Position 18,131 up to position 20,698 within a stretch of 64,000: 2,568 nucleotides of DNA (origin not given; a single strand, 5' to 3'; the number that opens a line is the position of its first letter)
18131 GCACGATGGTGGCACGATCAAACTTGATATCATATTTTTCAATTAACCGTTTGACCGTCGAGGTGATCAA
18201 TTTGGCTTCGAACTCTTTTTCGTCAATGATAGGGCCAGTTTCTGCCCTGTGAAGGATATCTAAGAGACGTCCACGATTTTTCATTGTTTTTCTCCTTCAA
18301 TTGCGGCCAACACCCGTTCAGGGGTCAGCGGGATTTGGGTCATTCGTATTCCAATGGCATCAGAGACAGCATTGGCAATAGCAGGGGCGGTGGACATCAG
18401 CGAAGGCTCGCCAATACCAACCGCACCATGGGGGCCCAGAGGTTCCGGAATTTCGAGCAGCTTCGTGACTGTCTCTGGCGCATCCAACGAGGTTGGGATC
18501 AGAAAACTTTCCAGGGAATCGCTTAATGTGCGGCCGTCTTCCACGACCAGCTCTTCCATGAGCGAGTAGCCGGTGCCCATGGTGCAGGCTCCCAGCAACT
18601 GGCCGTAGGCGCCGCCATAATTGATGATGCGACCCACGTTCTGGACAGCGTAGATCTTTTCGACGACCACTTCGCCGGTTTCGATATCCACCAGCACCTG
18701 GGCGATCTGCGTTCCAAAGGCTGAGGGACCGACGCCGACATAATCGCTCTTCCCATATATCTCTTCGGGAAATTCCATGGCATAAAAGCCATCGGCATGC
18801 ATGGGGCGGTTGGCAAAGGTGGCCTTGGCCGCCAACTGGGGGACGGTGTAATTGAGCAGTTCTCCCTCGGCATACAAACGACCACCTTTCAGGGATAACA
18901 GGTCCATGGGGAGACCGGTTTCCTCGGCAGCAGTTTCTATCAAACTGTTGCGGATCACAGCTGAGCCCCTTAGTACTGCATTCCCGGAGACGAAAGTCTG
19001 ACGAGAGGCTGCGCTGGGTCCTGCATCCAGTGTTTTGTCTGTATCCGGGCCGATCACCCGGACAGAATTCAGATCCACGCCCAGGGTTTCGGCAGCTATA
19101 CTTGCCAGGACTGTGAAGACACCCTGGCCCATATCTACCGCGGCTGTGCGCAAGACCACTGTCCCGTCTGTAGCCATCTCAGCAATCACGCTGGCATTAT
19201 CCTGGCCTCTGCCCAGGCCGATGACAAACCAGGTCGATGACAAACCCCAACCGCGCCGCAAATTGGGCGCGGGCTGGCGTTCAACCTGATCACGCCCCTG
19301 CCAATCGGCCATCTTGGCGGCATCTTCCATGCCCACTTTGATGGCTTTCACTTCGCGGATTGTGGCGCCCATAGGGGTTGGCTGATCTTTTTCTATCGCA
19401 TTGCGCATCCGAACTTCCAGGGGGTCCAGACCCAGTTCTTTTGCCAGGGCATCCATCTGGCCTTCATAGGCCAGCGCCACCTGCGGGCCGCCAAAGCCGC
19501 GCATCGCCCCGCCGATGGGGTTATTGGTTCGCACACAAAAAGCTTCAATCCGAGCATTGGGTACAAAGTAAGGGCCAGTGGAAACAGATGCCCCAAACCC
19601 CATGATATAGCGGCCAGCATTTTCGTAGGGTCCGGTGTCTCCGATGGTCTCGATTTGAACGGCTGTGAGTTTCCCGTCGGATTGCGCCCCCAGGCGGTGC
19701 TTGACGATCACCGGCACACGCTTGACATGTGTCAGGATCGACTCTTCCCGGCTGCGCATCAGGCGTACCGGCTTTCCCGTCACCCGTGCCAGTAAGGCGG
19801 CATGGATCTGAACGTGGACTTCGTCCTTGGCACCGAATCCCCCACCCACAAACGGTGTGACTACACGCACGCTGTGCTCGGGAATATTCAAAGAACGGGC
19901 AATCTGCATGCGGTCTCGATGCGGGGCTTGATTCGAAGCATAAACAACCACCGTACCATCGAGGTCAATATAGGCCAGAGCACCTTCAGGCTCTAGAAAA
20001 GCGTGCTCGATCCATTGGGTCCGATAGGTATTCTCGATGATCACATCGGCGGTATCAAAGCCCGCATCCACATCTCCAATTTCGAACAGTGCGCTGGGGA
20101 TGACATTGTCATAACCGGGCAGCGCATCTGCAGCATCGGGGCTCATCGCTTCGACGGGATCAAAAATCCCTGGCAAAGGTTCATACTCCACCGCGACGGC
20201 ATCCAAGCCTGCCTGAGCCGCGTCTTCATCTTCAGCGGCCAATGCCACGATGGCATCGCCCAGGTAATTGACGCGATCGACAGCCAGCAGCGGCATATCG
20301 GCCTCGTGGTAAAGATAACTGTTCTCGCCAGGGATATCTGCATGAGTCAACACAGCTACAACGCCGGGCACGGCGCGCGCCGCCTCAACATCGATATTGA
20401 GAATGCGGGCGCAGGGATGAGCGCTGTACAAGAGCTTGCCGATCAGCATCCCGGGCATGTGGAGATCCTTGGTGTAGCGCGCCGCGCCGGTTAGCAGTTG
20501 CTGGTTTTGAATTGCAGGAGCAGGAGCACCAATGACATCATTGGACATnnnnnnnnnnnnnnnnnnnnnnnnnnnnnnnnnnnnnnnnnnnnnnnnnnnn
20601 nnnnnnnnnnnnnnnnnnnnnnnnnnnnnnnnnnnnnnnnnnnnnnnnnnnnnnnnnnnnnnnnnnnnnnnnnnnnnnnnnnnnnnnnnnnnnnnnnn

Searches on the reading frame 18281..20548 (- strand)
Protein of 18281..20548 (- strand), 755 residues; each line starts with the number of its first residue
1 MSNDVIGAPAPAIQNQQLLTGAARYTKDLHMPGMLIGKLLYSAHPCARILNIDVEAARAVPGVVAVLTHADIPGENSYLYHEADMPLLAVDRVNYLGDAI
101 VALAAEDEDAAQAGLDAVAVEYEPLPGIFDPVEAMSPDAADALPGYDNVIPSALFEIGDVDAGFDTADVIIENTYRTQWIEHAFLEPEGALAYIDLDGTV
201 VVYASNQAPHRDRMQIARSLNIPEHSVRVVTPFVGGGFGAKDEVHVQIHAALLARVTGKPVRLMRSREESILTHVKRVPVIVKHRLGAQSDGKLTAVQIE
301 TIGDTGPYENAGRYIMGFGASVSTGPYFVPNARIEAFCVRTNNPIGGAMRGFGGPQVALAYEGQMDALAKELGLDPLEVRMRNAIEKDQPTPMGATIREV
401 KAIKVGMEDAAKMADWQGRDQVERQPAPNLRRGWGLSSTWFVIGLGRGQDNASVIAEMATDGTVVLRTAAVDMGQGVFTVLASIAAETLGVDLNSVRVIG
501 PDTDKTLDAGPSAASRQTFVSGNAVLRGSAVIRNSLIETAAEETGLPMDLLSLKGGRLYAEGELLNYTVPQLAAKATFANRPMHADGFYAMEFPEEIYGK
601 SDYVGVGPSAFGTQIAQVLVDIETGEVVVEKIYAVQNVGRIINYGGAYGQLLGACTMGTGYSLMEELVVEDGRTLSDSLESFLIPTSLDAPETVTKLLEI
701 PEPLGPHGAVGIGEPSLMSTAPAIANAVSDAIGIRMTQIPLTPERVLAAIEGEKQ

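Call 3: search_protein_families(library=pfam, proteins=[window:18281-20548:-])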
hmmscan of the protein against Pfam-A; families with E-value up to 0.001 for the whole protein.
window:18281-20548:- (755 aa): 3 families
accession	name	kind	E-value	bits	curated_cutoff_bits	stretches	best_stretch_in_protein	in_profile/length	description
PF02738.23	MoCoBD_1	-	8.7e-80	267.8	27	1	154-384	12-244/244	Molybdopterin cofactor-binding domain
PF20256.3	MoCoBD_2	-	1.8e-65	221.7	27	1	410-691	2-283/283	Molybdopterin cofactor-binding domain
PF01315.27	Ald_Xan_dh_C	-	5.1e-28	98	31.3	1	20-126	1-110/110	Aldehyde oxidase and xanthine dehydrogenase, a/b hammerhead domain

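Call 4: search_protein_families(library=ncbifam, proteins=[window:18281-20548:-])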
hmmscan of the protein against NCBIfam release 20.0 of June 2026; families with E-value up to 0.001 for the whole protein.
window:18281-20548:- (755 aa): 13 families
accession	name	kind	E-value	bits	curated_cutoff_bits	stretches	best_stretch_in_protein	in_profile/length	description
TIGR03196.1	pucD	equivalog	3.9e-158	528.2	783.65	1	13-746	10-754/763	xanthine dehydrogenase subunit D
TIGR03194.1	4hydrxCoA_A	equivalog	2.8e-153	512.1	994.55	1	11-749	2-745/746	4-hydroxybenzoyl-CoA reductase subunit alpha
NF043082.1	XdhA_XDHase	equivalog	5e-151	504.4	780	1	12-750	7-752/758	xanthine dehydrogenase subunit XdhA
NF007426.0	PRK09970.1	equivalog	6.9e-148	493.9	916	1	3-749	3-754/761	xanthine dehydrogenase molybdenum-binding subunit XdhA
TIGR03311.1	Se_dep_XDH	equivalog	6.4e-117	391.7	830.45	2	6-542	162-684/848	selenium-dependent xanthine dehydrogenase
NF045668.1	pterin_aldehy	equivalog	2.4e-109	366.8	1100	1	13-751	182-905/905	molybdopterin-dependent aldehyde oxidoreductase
TIGR02965.1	xanthine_xdhB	equivalog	3e-105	353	849.5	1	17-751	12-755/758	xanthine dehydrogenase molybdopterin binding subunit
NF041018.1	glyceraldDH_alpha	equivalog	1.2e-97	328.1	790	1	6-746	3-740/741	glyceraldehyde dehydrogenase subunit alpha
TIGR03313.1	Se_sel_red_Mo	hypoth_equivalog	4.6e-92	309.2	1101.9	2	147-751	351-950/951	molybdopterin-dependent oxidoreductase Mo/Fe-S-binding subunit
NF041671.1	peri_hyde_PaoC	equivalog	7.9e-92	308.8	1180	1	4-750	16-731/735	aldehyde oxidoreductase molybdenum-binding subunit PaoC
NF040766.1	CODH_aero_grp5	exception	1.4e-84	284.7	950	1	5-746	4-781/785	aerobic carbon-monoxide dehydrogenase large subunit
TIGR02416.1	CO_dehy_Mo_lg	equivalog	1.9e-78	264.4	991.15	1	17-747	4-768/770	aerobic carbon-monoxide dehydrogenase large subunit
TIGR02969.1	mam_aldehyde_ox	subfamily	6.4e-48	163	1912.3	1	2-525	572-1091/1330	aldehyde oxidase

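Call 25: search_solved_structures(query=window:18281-20548:-, max_evalue=1e-30, show_alignments=0)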
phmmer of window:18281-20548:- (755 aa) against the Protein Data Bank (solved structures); distinct sequences matched with E-value up to 1e-30: 42.
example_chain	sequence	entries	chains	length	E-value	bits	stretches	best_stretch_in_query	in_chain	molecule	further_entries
1rm6_A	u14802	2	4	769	3.1e-105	356.4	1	5-752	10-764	4-hydroxybenzoyl-CoA reductase alpha subunit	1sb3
3hrd_A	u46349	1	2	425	1.8e-94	320.8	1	5-397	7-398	Nicotinate dehydrogenase large molybdopterin subunit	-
8uem_A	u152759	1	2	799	6.1e-76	259.5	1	16-753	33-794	Carbon monoxide dehydrogenase (Large chain), CoxL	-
1jro_B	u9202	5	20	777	4.6e-73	250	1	6-751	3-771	xanthine dehydrogenase, chain B | XANTHINE DEHYDROGENASE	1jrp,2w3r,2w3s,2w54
2w55_B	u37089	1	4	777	7.1e-73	249.4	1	6-751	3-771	XANTHINE DEHYDROGENASE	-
1dgj_A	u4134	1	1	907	9.2e-73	249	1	17-526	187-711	ALDEHYDE OXIDOREDUCTASE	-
7dqx_A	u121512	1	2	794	4.4e-72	246.8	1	13-752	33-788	6-hydroxypseudooxynicotine dehydrogenase complex subunit gamma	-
1sij_A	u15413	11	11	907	7e-72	246.1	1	19-751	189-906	Aldehyde oxidoreductase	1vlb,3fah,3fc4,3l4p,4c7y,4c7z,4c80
1t3q_B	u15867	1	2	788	1.8e-69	238.1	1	10-751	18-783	quinoline 2-oxidoreductase large subunit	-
5g5g_C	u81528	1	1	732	7.8e-62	212.9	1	5-748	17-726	PUTATIVE XANTHINE DEHYDROGENASE YAGS FAD-BINDING SUBUNIT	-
5g5h_C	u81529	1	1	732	8e-62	212.9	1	5-748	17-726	Aldehyde oxidoreductase molybdenum-binding subunit PaoC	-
1zxi_B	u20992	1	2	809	3.1e-60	207.6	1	11-733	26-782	Carbon monoxide dehydrogenase large chain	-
1n5w_B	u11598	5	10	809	4.4e-60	207.1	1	11-733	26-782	Carbon monoxide dehydrogenase large chain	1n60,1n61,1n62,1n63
4zoh_A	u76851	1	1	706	8.7e-59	202.8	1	6-745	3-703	Putative oxidoreductase molybdopterin-binding subunit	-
4yrw_A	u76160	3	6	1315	5.2e-55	190.3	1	3-532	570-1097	Xanthine dehydrogenase/oxidase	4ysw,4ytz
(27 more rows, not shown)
